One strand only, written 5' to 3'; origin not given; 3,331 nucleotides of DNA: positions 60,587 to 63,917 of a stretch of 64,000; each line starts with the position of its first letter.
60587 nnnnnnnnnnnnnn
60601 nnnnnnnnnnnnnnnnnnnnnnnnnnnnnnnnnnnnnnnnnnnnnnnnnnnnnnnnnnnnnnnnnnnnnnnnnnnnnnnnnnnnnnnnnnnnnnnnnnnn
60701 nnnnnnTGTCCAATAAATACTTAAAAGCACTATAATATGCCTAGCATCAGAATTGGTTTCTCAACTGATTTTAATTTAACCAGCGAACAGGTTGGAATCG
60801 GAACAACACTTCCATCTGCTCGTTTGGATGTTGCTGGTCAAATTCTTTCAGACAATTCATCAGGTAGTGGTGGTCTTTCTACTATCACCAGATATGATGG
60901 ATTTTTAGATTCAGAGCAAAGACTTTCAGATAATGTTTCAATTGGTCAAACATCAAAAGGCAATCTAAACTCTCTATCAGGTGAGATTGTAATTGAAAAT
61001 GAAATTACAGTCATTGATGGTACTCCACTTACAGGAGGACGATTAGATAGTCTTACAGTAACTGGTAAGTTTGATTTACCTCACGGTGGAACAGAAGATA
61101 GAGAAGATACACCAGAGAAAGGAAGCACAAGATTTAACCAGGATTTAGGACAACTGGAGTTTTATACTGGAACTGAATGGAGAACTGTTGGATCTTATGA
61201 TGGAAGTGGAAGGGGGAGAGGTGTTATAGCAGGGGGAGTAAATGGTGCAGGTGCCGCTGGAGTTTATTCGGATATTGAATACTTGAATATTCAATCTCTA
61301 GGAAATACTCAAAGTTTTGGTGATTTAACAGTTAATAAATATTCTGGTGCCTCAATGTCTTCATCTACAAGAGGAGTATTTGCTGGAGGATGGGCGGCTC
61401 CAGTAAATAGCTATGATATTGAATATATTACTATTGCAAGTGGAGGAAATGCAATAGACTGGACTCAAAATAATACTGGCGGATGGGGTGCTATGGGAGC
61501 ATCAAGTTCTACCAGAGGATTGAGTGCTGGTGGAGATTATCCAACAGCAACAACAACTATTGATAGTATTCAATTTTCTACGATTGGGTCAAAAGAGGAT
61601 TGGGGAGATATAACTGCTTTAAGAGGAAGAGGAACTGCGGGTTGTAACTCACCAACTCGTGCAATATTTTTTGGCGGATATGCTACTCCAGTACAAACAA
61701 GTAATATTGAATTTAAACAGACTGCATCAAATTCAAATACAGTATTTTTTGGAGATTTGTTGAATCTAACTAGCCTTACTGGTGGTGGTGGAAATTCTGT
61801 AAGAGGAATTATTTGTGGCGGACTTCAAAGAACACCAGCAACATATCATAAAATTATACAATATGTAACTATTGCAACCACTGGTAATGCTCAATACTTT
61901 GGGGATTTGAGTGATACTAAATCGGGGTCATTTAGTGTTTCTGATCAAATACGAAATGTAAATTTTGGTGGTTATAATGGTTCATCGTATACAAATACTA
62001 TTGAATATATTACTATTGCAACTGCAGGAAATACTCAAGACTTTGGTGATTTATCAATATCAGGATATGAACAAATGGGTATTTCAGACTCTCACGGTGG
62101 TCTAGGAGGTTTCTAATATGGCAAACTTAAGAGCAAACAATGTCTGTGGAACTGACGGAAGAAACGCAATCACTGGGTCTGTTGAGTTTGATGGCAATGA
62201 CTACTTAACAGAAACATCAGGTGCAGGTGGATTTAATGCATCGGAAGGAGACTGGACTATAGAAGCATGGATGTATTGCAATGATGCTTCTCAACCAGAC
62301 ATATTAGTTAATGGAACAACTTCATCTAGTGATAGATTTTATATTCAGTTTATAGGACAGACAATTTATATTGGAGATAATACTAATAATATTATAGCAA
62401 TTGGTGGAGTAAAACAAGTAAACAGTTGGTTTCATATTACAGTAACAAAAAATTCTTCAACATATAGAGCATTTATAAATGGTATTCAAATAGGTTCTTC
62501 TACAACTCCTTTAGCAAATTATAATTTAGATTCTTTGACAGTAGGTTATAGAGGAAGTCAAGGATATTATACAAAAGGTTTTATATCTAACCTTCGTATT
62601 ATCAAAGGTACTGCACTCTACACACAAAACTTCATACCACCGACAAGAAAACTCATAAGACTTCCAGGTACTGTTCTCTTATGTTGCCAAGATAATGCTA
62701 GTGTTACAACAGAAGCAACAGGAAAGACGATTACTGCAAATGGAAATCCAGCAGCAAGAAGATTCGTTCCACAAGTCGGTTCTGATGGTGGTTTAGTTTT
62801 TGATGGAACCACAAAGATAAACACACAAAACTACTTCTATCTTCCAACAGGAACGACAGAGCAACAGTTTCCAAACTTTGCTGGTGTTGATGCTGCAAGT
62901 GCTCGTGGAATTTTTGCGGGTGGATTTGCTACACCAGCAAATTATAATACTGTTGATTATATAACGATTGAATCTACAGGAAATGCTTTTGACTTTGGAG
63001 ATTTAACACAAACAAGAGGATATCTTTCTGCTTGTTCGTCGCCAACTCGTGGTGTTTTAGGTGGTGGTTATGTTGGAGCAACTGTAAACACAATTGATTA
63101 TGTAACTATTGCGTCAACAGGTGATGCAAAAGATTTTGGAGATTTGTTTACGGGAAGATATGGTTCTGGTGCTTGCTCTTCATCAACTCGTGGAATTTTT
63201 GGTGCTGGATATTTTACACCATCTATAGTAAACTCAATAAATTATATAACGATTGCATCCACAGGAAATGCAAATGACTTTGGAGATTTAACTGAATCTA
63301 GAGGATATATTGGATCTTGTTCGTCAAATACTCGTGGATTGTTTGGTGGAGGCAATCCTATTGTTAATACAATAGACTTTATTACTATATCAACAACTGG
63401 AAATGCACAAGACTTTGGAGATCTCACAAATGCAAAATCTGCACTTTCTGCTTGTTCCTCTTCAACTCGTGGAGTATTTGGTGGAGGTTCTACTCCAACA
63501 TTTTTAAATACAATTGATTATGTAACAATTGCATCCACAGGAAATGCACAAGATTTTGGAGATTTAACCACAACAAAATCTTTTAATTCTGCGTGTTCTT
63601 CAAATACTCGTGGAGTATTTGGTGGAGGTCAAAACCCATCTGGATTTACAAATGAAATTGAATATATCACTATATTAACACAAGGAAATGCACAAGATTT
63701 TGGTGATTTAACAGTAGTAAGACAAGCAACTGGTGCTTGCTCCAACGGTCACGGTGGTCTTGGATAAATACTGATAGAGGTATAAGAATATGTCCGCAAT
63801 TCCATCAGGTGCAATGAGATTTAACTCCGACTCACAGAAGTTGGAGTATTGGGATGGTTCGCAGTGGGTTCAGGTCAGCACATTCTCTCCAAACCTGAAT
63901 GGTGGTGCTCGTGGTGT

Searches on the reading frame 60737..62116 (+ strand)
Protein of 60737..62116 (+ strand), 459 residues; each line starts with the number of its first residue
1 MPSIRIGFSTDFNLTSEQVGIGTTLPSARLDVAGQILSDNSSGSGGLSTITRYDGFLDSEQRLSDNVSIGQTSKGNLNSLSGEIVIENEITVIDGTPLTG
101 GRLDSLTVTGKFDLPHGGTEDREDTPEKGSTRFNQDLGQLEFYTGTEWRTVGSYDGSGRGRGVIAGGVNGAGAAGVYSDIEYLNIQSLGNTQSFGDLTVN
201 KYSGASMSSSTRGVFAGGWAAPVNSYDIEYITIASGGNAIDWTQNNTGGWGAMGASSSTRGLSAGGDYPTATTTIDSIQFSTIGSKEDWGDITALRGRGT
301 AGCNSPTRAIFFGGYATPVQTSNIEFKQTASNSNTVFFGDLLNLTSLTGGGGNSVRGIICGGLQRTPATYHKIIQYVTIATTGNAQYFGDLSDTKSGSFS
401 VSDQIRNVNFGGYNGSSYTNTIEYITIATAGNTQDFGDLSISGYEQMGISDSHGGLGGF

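Call 14: search_protein_families(library=phrogs, proteins=[window:60737-62116:+], max_evalue=0.001)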
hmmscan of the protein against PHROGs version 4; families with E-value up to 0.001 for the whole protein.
window:60737-62116:+ (459 aa): 4 families
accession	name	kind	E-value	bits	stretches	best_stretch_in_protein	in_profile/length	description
phrog_1325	-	unknown function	3.2e-10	41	1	74-184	3-112/334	-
phrog_2803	-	unknown function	2.4e-06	28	1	102-152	33-83/311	-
phrog_38104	-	unknown function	1.6e-05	25.3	1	82-149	10-78/320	-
phrog_25721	-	unknown function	0.00058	20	0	112-151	41-80/340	-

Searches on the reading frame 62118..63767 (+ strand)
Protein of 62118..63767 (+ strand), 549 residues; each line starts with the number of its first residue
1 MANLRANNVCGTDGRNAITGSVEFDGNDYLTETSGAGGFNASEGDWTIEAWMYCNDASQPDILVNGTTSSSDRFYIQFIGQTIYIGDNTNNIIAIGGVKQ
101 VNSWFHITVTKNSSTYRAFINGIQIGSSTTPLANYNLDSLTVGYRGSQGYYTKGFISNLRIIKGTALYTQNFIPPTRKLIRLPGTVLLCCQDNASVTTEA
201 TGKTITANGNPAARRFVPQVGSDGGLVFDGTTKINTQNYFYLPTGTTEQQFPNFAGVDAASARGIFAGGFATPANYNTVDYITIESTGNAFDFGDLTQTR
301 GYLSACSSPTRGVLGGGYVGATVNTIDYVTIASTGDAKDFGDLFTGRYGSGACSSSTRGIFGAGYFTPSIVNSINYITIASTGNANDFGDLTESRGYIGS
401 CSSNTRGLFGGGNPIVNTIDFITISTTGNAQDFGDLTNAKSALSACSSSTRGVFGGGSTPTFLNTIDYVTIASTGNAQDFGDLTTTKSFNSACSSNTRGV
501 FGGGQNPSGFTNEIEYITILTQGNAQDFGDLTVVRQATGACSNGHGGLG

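Call 14: search_protein_families(library=phrogs, proteins=[window:62118-63767:+], max_evalue=0.001)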
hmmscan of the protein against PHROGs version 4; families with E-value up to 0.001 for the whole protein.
window:62118-63767:+ (549 aa): 6 families
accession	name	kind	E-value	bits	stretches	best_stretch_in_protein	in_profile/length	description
phrog_24074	-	unknown function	3.9e-23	82.6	1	19-179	457-623/892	-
phrog_19111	-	unknown function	1.1e-19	71.5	3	403-519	328-442/443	-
phrog_8510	-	head and packaging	3.3e-19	69.2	1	20-233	537-739/1348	virion structural protein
phrog_13163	-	tail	3.1e-14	52.9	1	21-204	554-742/976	baseplate wedge subunit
phrog_38322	-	unknown function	5e-12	46.5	1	44-177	355-501/506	-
phrog_26444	-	unknown function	0.00071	20.6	0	466-482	5-21/56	-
